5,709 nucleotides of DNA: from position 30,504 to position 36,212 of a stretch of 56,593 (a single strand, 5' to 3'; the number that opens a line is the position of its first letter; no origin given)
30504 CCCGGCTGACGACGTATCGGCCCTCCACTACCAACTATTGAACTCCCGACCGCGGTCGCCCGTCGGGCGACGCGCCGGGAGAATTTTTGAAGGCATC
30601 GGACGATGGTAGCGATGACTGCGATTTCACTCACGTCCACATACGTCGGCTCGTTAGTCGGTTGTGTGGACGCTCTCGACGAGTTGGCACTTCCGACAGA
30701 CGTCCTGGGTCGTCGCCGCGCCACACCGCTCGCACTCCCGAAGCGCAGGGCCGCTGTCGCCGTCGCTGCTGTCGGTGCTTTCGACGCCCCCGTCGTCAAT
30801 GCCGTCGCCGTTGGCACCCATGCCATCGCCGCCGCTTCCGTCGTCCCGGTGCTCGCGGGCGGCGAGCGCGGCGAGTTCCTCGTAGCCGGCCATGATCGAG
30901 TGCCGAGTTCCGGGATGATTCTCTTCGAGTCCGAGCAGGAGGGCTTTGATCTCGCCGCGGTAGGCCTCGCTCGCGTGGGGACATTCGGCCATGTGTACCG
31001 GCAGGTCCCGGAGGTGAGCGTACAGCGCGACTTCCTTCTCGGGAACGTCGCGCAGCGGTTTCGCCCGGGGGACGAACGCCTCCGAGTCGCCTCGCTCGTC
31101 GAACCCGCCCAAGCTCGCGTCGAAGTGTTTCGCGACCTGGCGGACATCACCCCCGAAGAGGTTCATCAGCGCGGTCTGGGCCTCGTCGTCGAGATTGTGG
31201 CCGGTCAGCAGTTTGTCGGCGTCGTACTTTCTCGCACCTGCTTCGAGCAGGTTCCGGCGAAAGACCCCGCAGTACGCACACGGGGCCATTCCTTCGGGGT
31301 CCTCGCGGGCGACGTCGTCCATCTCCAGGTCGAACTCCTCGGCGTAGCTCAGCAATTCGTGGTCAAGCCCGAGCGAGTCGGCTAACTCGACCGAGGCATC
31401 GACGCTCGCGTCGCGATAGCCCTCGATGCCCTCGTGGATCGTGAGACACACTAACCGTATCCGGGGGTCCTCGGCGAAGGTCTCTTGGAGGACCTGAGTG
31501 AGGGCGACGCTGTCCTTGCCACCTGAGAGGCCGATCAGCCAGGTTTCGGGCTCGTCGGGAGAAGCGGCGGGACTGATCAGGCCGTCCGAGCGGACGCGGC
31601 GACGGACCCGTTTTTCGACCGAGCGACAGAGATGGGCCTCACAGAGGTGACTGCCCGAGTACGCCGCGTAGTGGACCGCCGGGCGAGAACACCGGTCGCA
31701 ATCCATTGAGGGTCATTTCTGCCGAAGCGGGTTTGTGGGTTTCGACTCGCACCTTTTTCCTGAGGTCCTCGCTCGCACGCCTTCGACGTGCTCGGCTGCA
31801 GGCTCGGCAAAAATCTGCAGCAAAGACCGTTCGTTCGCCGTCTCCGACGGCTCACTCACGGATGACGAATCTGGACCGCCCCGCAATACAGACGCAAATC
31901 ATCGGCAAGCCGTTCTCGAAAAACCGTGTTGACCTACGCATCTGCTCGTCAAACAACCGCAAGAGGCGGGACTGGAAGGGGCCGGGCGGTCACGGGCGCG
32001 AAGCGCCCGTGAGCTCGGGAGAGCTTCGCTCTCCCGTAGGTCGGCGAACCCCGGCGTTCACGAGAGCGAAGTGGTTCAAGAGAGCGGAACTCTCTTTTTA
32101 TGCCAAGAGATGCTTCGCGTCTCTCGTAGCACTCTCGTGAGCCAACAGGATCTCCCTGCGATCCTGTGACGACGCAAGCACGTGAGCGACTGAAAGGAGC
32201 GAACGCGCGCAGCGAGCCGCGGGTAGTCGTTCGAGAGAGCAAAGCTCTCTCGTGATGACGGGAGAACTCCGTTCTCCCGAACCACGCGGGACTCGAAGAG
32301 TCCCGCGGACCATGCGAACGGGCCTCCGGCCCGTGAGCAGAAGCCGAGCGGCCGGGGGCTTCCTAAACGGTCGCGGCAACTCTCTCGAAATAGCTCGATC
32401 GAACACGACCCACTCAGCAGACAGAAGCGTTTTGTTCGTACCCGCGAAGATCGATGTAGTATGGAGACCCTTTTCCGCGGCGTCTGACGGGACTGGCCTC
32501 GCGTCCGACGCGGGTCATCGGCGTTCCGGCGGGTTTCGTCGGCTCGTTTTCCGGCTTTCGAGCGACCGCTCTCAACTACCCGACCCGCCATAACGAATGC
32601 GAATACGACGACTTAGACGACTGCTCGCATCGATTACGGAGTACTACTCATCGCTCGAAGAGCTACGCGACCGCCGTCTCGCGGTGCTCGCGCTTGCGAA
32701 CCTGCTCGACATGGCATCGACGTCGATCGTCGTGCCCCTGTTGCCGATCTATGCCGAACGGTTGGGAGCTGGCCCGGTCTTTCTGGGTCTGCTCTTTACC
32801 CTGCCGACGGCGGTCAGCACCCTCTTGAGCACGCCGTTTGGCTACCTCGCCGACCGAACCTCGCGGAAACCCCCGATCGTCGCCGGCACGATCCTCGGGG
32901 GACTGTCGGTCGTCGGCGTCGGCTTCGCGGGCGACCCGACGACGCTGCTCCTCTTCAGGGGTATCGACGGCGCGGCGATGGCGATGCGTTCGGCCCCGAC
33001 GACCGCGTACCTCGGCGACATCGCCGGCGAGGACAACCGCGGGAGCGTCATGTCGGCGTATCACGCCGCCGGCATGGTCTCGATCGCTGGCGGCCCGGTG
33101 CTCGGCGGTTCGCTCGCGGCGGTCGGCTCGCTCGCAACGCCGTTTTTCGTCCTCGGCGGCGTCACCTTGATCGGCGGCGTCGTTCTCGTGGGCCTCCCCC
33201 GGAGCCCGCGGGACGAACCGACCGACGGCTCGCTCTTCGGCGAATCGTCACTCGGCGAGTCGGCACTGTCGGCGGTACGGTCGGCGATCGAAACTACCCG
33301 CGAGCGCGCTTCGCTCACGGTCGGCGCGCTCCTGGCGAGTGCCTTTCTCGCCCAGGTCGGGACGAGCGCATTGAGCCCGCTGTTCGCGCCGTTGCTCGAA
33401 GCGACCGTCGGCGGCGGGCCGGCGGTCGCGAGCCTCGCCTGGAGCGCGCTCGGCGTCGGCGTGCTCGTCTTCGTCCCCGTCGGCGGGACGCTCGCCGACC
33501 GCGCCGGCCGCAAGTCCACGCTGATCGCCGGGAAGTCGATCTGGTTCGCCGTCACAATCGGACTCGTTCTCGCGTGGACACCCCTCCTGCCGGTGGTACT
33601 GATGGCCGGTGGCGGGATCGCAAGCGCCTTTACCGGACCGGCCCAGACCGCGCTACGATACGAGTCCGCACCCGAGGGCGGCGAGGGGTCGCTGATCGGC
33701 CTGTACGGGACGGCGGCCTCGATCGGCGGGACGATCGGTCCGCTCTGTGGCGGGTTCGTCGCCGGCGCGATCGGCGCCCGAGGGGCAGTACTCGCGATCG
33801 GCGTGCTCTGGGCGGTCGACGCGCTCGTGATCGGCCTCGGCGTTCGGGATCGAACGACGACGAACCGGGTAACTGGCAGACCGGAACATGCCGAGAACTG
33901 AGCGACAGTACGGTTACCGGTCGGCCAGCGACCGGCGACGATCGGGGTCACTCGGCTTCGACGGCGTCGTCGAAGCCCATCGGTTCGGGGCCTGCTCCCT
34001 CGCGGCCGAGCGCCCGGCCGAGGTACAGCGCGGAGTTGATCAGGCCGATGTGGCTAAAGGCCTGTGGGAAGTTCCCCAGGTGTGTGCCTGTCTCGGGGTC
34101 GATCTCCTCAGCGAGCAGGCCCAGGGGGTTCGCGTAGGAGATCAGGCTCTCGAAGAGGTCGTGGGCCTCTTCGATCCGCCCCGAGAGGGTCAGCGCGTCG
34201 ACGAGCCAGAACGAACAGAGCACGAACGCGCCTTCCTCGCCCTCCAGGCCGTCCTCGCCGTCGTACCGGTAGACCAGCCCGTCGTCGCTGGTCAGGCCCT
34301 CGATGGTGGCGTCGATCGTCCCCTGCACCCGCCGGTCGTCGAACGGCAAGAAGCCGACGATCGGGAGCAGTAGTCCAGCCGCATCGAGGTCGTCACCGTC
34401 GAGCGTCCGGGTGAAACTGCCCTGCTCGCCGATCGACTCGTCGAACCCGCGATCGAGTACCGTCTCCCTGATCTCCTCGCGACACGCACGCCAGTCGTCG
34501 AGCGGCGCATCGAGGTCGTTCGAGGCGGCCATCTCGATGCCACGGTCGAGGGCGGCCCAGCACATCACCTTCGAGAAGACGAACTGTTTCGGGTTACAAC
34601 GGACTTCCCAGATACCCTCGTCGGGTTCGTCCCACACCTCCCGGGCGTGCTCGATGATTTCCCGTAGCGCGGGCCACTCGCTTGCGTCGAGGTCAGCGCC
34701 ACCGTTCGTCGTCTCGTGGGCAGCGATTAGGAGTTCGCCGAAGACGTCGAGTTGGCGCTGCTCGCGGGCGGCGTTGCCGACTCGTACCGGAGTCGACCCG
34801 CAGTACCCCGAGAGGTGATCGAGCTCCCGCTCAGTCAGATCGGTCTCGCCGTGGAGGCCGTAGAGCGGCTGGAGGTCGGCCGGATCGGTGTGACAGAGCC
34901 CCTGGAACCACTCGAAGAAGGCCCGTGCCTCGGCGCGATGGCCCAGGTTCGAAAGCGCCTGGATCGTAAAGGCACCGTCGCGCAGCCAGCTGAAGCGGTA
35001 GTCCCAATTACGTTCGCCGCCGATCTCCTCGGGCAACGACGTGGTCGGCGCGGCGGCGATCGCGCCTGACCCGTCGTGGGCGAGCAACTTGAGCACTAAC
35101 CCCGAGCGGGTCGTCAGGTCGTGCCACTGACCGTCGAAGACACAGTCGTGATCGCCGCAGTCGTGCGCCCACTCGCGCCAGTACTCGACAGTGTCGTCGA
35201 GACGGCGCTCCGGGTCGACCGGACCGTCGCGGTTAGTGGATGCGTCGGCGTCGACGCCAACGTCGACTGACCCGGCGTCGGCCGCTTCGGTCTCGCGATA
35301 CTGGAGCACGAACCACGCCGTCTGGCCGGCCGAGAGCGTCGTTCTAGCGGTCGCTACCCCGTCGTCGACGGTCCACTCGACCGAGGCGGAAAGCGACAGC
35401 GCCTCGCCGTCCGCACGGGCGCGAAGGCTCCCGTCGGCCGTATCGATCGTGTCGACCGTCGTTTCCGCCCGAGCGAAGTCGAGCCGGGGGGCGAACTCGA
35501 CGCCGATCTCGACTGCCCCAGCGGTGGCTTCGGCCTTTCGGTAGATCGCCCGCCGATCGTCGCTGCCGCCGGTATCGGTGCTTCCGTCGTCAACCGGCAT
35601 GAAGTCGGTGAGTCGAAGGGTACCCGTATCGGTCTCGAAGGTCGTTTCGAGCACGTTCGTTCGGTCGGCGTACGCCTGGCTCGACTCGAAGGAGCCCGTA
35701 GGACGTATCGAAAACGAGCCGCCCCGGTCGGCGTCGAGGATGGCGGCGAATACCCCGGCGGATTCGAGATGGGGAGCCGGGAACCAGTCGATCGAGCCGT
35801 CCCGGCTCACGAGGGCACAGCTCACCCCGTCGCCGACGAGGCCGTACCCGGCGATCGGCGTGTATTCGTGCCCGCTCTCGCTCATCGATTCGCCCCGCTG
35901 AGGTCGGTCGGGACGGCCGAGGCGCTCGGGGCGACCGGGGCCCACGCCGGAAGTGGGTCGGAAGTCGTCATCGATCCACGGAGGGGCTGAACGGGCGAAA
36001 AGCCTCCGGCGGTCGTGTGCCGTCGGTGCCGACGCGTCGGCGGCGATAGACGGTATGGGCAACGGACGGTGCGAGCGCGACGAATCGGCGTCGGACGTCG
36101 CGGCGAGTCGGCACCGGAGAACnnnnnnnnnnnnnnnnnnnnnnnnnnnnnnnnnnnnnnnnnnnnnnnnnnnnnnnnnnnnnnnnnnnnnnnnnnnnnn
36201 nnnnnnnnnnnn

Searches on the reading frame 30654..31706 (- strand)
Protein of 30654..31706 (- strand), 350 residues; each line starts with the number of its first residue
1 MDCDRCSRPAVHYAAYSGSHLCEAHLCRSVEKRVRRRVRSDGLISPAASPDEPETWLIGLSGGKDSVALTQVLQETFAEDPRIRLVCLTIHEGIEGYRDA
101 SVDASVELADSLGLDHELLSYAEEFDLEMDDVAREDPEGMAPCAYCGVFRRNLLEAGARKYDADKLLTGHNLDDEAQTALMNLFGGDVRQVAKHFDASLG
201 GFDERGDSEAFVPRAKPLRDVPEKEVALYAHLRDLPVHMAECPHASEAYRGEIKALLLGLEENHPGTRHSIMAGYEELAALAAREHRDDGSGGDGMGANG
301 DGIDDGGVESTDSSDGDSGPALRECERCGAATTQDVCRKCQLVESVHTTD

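Call 56: search_protein_families(library=pfam, proteins=[window:30654-31706:-], max_evalue=0.0001)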
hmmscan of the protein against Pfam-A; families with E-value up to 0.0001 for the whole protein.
window:30654-31706:- (350 aa): 2 families
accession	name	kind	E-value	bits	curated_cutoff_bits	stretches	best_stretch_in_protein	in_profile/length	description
PF01171.26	ATP_bind_3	-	2e-10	41.1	27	1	56-190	2-124/182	PP-loop family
PF22082.2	TtuA_LIM_N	-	8.8e-09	35.7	27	1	3-27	2-26/26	2-thiouridine synthetase TtuA, N-terminal LIM domain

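Call 67: find_encoding_contigs(protein=window:30654-31706:-, flank=8000, max_places=8)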
Protein window:30654-31706:- (350 aa): 3 contigs read that carry it; 3 places shown.
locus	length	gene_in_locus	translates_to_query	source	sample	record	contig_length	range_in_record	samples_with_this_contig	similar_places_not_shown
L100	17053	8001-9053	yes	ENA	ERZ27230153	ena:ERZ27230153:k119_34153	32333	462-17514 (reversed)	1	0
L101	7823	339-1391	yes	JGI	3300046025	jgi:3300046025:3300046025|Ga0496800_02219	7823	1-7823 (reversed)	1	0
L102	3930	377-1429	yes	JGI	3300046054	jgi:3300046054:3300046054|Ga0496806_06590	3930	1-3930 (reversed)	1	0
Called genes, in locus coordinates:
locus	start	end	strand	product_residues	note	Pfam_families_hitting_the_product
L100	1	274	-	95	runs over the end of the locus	-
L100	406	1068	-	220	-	PF23378:DUF7095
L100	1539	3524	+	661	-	PF19291:TREH_N, PF00723:Glyco_hydro_15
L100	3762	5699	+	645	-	PF19291:TREH_N, PF00723:Glyco_hydro_15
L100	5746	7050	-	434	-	PF07690:MFS_1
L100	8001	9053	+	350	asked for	PF22082:TtuA_LIM_N, PF01171:ATP_bind_3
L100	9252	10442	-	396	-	PF00091:Tubulin, PF12327:FtsZ_C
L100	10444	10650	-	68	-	PF01402:RHH_1, PF17723:RHH_8 (weak)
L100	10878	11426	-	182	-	PF24252:CdrL_M (weak), PF17032:Zn_ribbon_15 (faint), PF13240:Zn_Ribbon_1 (faint), PF13248:Zn_ribbon_3 (faint), PF12773:DZR (weak)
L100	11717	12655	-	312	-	PF00561:Abhydrolase_1, PF12697:Abhydrolase_6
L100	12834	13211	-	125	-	-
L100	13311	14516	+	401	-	PF01321:Creatinase_N, PF00557:Peptidase_M24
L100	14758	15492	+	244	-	PF25942:Ig_halo (weak)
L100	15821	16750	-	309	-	-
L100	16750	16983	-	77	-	-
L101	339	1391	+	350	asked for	PF22082:TtuA_LIM_N, PF01171:ATP_bind_3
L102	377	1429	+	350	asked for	PF22082:TtuA_LIM_N, PF01171:ATP_bind_3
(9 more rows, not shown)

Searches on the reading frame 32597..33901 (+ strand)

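Call 56: search_protein_families(library=pfam, proteins=[window:32597-33901:+], max_evalue=0.0001)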
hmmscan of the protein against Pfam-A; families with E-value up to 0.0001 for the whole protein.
window:32597-33901:+ (434 aa): 2 families
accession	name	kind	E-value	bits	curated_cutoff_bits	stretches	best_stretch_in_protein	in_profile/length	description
PF07690.21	MFS_1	-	3.7e-50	171.2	33.4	2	31-213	1-185/347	Major Facilitator Superfamily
PF00083.30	Sugar_tr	-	5.2e-05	22.8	22.3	0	64-205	49-196/452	Sugar (and other) transporter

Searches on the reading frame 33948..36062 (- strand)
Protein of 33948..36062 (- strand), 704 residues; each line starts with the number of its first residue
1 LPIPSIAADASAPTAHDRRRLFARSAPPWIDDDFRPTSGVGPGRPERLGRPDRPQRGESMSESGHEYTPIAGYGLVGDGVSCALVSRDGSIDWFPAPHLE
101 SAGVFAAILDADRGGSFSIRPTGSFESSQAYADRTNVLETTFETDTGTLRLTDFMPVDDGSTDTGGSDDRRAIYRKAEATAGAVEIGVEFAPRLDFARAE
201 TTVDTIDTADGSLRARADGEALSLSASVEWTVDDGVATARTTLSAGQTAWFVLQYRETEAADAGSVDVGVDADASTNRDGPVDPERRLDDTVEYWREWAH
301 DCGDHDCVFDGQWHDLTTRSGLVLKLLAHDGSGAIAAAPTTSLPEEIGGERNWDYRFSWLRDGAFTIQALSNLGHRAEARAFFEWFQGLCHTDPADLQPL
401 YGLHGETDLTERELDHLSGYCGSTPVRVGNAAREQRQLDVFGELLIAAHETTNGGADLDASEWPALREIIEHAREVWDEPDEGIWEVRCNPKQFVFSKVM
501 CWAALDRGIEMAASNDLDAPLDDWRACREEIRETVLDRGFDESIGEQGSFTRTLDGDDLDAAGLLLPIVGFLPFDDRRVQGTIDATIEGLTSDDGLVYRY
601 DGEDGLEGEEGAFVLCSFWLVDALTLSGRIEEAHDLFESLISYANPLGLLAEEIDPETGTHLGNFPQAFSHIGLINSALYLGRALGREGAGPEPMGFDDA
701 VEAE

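Call 57: search_protein_families(library=pfam, proteins=[window:33948-36062:-], max_evalue=0.0001)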
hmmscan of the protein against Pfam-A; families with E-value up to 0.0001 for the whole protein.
window:33948-36062:- (704 aa): 2 families
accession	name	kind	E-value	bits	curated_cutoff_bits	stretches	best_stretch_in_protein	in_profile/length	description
PF00723.27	Glyco_hydro_15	-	8e-68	229.7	22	1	319-678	9-426/427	Glycosyl hydrolases family 15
PF19291.4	TREH_N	-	1.3e-20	74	23.1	1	64-256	9-187/211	Trehalase-like, N-terminal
